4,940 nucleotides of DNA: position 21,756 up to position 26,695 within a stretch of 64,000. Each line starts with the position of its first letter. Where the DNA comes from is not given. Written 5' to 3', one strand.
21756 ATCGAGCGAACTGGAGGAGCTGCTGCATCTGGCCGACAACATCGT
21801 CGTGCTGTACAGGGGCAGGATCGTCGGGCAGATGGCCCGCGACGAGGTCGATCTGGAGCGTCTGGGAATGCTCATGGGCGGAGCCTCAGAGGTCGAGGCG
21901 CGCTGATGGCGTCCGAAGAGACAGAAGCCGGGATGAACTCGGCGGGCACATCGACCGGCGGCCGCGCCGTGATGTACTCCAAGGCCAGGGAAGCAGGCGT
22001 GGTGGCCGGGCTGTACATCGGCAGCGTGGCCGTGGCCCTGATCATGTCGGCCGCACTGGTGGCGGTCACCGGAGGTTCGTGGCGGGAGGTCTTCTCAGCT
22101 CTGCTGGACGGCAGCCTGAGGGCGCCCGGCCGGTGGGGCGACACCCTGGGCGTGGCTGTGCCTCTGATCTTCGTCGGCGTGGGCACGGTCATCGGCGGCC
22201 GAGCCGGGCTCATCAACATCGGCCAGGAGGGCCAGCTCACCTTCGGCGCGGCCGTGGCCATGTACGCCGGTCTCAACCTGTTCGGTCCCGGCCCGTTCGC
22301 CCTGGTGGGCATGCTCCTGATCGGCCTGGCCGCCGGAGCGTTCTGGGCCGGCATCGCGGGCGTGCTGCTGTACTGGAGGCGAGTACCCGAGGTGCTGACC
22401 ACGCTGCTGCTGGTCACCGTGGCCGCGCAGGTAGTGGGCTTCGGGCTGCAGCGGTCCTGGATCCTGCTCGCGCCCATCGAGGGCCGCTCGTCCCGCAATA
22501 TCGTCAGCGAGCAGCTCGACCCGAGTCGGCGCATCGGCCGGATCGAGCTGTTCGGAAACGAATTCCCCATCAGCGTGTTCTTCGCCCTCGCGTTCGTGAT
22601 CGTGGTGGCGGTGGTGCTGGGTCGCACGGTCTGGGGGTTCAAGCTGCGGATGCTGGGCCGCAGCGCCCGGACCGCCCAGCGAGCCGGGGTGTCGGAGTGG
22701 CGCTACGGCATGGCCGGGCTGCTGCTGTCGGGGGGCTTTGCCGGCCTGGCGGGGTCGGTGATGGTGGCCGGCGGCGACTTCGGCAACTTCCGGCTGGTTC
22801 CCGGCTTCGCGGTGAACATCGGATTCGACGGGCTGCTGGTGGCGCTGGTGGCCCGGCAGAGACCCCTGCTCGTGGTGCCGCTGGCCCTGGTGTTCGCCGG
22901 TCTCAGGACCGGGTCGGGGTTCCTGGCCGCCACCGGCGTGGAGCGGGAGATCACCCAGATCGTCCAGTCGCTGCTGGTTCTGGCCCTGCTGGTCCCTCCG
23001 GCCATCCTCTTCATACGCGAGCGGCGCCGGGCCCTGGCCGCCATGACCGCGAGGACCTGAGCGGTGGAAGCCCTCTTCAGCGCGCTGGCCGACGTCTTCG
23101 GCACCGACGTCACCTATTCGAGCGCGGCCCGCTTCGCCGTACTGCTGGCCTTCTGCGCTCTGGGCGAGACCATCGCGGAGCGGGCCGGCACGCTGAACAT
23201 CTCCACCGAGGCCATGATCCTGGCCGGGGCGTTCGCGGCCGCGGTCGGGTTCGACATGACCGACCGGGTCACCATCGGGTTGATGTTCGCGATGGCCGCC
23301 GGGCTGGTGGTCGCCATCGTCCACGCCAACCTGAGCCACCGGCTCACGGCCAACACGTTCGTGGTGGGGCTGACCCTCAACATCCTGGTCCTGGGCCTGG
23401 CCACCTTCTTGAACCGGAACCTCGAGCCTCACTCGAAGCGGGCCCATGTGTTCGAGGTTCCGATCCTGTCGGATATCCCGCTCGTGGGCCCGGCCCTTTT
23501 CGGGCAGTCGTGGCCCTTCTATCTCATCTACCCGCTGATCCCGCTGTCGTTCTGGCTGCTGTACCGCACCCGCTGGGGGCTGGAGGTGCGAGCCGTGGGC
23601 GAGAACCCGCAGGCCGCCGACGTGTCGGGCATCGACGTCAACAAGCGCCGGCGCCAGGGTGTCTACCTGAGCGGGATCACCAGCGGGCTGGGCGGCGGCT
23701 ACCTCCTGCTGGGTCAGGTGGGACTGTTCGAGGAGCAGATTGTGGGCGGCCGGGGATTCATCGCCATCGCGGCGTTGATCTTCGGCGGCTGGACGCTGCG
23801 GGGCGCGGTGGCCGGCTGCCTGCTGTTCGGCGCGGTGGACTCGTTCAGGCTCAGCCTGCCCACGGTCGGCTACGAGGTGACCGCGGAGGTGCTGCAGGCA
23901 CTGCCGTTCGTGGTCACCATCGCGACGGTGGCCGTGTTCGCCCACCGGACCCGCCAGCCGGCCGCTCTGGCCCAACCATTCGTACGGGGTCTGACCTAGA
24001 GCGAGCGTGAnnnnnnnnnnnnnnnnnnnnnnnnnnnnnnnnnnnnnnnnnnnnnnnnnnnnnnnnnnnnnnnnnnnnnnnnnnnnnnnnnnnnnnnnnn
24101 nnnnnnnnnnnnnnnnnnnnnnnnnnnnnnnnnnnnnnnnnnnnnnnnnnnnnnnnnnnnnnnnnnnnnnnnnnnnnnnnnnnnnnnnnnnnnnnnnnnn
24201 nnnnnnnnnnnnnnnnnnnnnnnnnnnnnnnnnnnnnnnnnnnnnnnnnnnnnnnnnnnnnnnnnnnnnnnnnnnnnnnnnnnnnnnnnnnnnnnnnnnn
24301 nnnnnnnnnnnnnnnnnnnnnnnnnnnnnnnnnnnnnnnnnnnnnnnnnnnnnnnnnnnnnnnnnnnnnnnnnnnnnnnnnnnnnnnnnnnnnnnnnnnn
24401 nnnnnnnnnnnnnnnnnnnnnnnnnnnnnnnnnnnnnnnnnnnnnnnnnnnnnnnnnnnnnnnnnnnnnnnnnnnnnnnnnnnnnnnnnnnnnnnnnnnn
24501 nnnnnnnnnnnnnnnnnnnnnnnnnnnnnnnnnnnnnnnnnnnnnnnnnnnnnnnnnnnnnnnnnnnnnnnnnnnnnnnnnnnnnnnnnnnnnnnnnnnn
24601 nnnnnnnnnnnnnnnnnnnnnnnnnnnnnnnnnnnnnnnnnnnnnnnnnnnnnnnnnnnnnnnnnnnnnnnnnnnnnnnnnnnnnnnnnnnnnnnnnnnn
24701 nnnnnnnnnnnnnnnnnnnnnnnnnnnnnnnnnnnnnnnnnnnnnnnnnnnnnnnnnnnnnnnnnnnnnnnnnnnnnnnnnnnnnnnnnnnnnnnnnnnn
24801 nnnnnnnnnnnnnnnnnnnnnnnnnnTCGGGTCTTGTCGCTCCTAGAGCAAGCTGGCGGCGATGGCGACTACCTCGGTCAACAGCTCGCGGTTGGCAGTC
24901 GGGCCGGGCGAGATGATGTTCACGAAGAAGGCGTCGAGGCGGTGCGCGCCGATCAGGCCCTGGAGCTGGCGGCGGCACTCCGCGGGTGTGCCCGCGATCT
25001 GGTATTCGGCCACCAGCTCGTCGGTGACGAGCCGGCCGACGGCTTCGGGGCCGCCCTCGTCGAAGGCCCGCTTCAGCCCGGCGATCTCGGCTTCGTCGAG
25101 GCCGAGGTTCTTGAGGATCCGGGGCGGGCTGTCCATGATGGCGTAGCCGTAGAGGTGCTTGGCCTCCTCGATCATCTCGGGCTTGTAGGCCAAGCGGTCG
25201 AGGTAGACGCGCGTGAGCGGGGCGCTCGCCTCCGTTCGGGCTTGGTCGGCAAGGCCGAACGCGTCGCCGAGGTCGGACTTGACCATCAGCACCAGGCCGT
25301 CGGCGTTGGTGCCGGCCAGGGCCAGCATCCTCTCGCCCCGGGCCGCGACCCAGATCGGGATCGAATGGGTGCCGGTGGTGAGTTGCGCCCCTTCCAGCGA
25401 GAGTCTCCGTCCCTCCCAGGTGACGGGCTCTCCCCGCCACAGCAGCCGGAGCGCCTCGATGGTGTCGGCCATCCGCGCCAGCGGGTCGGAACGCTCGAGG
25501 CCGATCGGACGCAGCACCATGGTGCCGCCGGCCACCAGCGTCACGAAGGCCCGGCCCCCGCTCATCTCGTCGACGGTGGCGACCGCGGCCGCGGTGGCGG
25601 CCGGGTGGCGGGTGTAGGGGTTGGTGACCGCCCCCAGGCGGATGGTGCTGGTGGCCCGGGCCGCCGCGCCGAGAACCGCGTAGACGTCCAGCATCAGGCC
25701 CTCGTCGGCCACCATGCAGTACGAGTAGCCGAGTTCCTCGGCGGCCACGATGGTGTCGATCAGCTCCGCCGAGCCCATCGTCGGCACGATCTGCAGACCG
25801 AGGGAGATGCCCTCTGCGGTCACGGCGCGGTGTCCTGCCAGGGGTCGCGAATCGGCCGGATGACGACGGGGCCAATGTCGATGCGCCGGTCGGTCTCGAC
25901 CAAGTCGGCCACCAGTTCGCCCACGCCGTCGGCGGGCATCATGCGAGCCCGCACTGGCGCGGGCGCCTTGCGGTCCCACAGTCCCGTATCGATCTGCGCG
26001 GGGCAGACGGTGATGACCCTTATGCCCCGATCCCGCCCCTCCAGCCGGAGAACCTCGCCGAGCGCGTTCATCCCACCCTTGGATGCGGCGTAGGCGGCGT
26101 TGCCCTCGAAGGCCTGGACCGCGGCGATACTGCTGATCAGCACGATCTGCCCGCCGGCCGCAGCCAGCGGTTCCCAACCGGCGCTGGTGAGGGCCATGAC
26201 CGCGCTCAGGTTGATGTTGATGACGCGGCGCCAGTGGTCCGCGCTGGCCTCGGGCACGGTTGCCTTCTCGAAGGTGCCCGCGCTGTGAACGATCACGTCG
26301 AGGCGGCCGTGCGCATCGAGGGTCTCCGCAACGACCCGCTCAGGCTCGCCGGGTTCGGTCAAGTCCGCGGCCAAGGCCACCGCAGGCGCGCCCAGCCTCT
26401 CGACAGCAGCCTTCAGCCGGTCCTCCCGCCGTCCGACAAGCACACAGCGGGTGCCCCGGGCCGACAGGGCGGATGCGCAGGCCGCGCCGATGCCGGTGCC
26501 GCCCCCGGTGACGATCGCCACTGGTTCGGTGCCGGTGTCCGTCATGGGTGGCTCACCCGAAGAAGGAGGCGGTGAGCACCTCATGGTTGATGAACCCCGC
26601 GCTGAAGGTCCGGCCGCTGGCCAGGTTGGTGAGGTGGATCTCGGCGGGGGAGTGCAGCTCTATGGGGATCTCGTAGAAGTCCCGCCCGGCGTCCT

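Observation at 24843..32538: Nine-gene translationally coupled operon combining enzyme families that no textbook pathway puts together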

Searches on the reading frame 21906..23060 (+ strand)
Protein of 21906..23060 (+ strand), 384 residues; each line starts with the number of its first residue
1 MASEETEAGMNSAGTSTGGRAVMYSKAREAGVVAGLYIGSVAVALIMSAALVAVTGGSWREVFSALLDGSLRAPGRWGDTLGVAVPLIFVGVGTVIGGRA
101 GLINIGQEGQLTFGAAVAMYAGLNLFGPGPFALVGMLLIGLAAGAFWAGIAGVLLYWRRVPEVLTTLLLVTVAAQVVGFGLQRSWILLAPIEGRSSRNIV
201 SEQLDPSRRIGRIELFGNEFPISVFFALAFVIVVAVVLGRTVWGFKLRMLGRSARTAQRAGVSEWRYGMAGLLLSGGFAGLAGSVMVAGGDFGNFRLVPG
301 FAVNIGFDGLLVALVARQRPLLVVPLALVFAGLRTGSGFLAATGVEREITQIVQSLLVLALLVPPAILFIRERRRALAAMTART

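Call 7: search_protein_families(library=pfam, proteins=[window:21906-23060:+], max_evalue=0.001)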
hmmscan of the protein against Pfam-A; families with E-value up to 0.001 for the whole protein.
window:21906-23060:+ (384 aa): 1 family
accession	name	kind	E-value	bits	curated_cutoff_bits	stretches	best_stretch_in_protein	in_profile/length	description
PF02653.21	BPD_transp_2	-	4.2e-31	108.5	26.8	1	80-361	5-268/269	Branched-chain amino acid transport system / permease component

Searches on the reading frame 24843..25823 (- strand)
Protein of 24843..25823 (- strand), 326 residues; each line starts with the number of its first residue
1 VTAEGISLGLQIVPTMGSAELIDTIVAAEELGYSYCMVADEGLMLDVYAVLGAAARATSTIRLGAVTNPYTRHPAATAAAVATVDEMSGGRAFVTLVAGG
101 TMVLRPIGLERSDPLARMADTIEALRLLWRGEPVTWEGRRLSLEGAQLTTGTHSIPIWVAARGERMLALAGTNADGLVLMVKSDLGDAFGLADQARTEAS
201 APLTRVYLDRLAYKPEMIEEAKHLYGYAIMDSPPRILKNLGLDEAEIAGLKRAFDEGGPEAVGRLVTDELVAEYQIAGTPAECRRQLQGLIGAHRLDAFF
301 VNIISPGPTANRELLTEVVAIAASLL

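Call 4: search_protein_families(library=pfam, proteins=[window:24843-25823:-], max_evalue=0.01)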
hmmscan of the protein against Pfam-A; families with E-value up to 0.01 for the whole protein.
window:24843-25823:- (326 aa): 1 family
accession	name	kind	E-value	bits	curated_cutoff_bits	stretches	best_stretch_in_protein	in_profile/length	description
PF00296.26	Bac_luciferase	-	1.3e-50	173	27.9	1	18-289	22-306/314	Luciferase-like monooxygenase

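Call 5: search_protein_families(library=ncbifam, proteins=[window:24843-25823:-], max_evalue=0.01)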
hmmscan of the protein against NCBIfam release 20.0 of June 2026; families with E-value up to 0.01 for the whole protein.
window:24843-25823:- (326 aa): 27 families (the best 25 are shown)
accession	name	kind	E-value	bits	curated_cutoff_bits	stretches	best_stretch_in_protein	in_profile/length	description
NF002619.0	PRK02271.1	equivalog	4.8e-51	174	276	1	7-291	2-296/329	5,10-methylenetetrahydromethanopterin reductase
TIGR03555.1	F420_mer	equivalog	2.4e-44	152.1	348.7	1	9-290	2-294/325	5,10-methylenetetrahydromethanopterin reductase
TIGR04024.1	F420_NP1902A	hypoth_equivalog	7.8e-24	84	345.4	1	18-179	14-178/330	TIGR04024 family LLM class F420-dependent oxidoreductase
TIGR03841.1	F420_Rv3093c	subfamily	2.3e-22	79.7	213.65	1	19-288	10-282/298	LLM class F420-dependent oxidoreductase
TIGR03619.1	F420_Rv2161c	subfamily_domain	1.3e-20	74.1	166.9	1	43-188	42-194/247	TIGR03619 family F420-dependent LLM class oxidoreductase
TIGR03842.1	F420_CPS_4043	hypoth_equivalog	2.7e-20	72.7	295.45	1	14-181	8-171/329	TIGR03842 family LLM class F420-dependent oxidoreductase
TIGR03857.1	F420_MSMEG_2249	hypoth_equivalog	3.9e-20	72.3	218.4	1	18-179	13-176/329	TIGR03857 family LLM class F420-dependent oxidoreductase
TIGR03621.1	F420_MSMEG_2516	subfamily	5.1e-20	71.8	213.15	1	9-187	4-183/295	TIGR03621 family F420-dependent LLM class oxidoreductase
TIGR03564.1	F420_MSMEG_4879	subfamily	1.2e-19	71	234.25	1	21-181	1-164/265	TIGR03564 family F420-dependent LLM class oxidoreductase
TIGR03559.1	F420_Rv3520c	subfamily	3.6e-19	69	335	1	8-177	2-186/325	LLM class F420-dependent oxidoreductase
TIGR03557.1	F420_G6P_family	subfamily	9e-18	64.5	210.4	1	15-190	9-199/316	TIGR03557 family F420-dependent LLM class oxidoreductase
TIGR03560.1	F420_Rv1855c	subfamily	1e-17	64.7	231.4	1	41-181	46-195/227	TIGR03560 family F420-dependent LLM class oxidoreductase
TIGR03885.1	flavin_revert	hypoth_equivalog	1.1e-14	54.4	398.7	1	46-182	48-187/315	TIGR03885 family FMN-dependent LLM class oxidoreductase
TIGR03617.1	F420_MSMEG_2256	subfamily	3.5e-13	49.2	278.15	1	27-180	3-165/318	TIGR03617 family F420-dependent LLM class oxidoreductase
TIGR04465.1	ArgArg_F420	equivalog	9.2e-10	38.1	470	1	21-188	62-242/364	F420-dependent hydroxymycolic acid dehydrogenase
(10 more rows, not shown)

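Call 39: search_solved_structures(query=window:24843-25823:-, max_evalue=1e-8)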
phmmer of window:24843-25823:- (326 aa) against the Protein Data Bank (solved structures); distinct sequences matched with E-value up to 1e-8: 8.
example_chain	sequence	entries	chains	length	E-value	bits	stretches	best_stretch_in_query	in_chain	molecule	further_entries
8qq8_A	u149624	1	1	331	1.4e-36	129.5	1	8-286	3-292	5,10-methylenetetrahydromethanopterin reductase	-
8qpl_A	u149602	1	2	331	3.6e-36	128.2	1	8-286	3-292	5,10-methylenetetrahydromethanopterin reductase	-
8qpm_A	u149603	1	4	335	3.7e-36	128.1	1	8-286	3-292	5,10-methylenetetrahydromethanopterin reductase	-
1z69_A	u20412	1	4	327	1.5e-32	116.3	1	8-290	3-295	Coenzyme F420-dependent N(5),N(10)-methylenetetrahydromethanopterin reductase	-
1f07_A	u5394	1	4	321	3.2e-27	98.8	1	8-320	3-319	COENZYME F420-DEPENDENT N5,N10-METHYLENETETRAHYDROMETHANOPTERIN REDUCTASE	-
1ezw_A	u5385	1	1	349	1.1e-23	87.2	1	6-298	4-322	COENZYME F420-DEPENDENT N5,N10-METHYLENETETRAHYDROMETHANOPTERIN REDUCTASE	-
9fp4_A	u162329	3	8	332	1.3e-09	41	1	26-195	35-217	F420-dependent hydroxymycolic acid dehydrogenase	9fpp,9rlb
1rhc_A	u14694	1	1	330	1.5e-09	40.7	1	42-180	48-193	F420-dependent alcohol dehydrogenase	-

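Call 44: search_solved_structures(query=window:24843-25823:-, max_evalue=1e-30, show_alignments=2)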
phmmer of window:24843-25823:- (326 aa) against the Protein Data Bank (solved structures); distinct sequences matched with E-value up to 1e-30: 4.
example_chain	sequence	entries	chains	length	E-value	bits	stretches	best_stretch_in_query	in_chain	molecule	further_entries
8qq8_A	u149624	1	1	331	1.4e-36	129.5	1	8-286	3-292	5,10-methylenetetrahydromethanopterin reductase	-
8qpl_A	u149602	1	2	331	3.6e-36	128.2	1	8-286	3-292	5,10-methylenetetrahydromethanopterin reductase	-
8qpm_A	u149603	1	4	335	3.7e-36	128.1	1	8-286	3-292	5,10-methylenetetrahydromethanopterin reductase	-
1z69_A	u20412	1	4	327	1.5e-32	116.3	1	8-290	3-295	Coenzyme F420-dependent N(5),N(10)-methylenetetrahydromethanopterin reductase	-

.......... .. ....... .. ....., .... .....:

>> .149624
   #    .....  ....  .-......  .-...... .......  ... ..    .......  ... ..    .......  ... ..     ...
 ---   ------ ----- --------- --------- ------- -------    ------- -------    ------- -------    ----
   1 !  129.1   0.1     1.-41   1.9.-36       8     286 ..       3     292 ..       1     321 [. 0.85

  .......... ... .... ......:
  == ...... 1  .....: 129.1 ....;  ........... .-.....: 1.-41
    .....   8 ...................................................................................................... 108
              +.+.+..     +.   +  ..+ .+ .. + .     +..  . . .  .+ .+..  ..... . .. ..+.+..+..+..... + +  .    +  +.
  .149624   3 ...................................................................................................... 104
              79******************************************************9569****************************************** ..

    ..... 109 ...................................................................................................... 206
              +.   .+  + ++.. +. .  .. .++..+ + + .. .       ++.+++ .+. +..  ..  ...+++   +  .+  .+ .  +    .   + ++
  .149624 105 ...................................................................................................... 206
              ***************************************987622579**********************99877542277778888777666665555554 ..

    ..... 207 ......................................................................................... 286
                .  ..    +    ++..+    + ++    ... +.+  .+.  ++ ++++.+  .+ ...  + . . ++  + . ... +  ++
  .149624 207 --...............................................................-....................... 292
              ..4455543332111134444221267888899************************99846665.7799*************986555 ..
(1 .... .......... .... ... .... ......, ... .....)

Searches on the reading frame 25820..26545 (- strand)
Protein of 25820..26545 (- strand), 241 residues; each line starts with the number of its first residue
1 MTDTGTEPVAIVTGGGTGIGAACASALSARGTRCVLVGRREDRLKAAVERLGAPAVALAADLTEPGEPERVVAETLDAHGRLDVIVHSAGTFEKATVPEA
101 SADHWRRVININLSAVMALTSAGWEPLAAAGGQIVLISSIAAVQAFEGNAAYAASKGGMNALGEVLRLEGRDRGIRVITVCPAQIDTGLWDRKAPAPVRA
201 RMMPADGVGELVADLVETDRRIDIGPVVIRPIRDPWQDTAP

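Call 4: search_protein_families(library=pfam, proteins=[window:25820-26545:-], max_evalue=0.01)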
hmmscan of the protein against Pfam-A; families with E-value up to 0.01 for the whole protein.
window:25820-26545:- (241 aa): 4 families
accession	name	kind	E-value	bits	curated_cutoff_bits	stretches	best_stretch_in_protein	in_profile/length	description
PF00106.31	adh_short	-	2.6e-45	154.8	26.6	1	9-192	2-189/195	short chain dehydrogenase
PF13561.12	adh_short_C2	-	6.6e-36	124.5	27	1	17-192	6-183/236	Enoyl-(Acyl carrier protein) reductase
PF08659.16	KR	-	7.9e-17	62.2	22.6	1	11-170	4-167/180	KR domain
PF01370.27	Epimerase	-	7.6e-05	22.7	20.9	1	11-129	2-112/240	NAD dependent epimerase/dehydratase family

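Call 5: search_protein_families(library=ncbifam, proteins=[window:25820-26545:-], max_evalue=0.01)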
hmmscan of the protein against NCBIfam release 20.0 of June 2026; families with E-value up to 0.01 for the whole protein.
window:25820-26545:- (241 aa): 224 families (the best 25 are shown)
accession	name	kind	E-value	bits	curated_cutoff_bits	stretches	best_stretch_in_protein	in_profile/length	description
NF005594.0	PRK07326.1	equivalog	1.1e-45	156.1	271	1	6-234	5-234/237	SDR family oxidoreductase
NF005672.0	PRK07454.1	equivalog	4e-39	134.2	234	1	7-217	6-222/241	SDR family oxidoreductase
NF052558.1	MBtsdlDhBudC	equivalog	5.5e-39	134.2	270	1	8-192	4-189/250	meso-2,3-butanediol dehydrogenase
NF006073.0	PRK08219.1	equivalog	1.1e-38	133.2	218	1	7-232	3-225/227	SDR family oxidoreductase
NF005559.1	PRK07231.1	subfamily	1.5e-38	132.7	215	1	8-193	5-194/249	glucose 1-dehydrogenase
NF004526.0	PRK05872.1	subfamily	2.1e-37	128.8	276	1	9-191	12-196/297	short-chain dehydrogenase/reductase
NF004825.0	PRK06181.1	equivalog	1.5e-35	122.8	215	1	7-189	6-192/268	SDR family oxidoreductase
NF005309.0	PRK06841.1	subfamily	1.3e-33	116.6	286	1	7-190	15-199/255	GolD/DthD family dehydrogenase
NF004791.0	PRK06138.1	equivalog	5.6e-33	114.3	312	1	8-192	6-193/252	SDR family oxidoreductase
TIGR01963.1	PHB_DH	subfamily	1.4e-32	113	307.05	1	9-210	3-208/255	3-hydroxybutyrate dehydrogenase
NF009466.0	PRK12826.1-2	subfamily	2.6e-32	112.3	222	1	9-198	5-200/248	3-oxoacyl-ACP reductase FabG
NF009093.0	PRK12429.1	subfamily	2.8e-32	112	258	1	7-212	5-214/259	3-hydroxybutyrate dehydrogenase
NF004203.0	PRK05653.2-4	subfamily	3.6e-32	111.8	313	1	6-191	5-196/260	3-oxoacyl-ACP reductase FabG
NF004818.0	PRK06172.1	equivalog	1.9e-31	109.3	336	1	6-199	6-204/253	SDR family oxidoreductase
NF005806.0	PRK07666.1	equivalog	6.5e-31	107.4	286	1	9-223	9-228/239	3-ketoacyl-ACP reductase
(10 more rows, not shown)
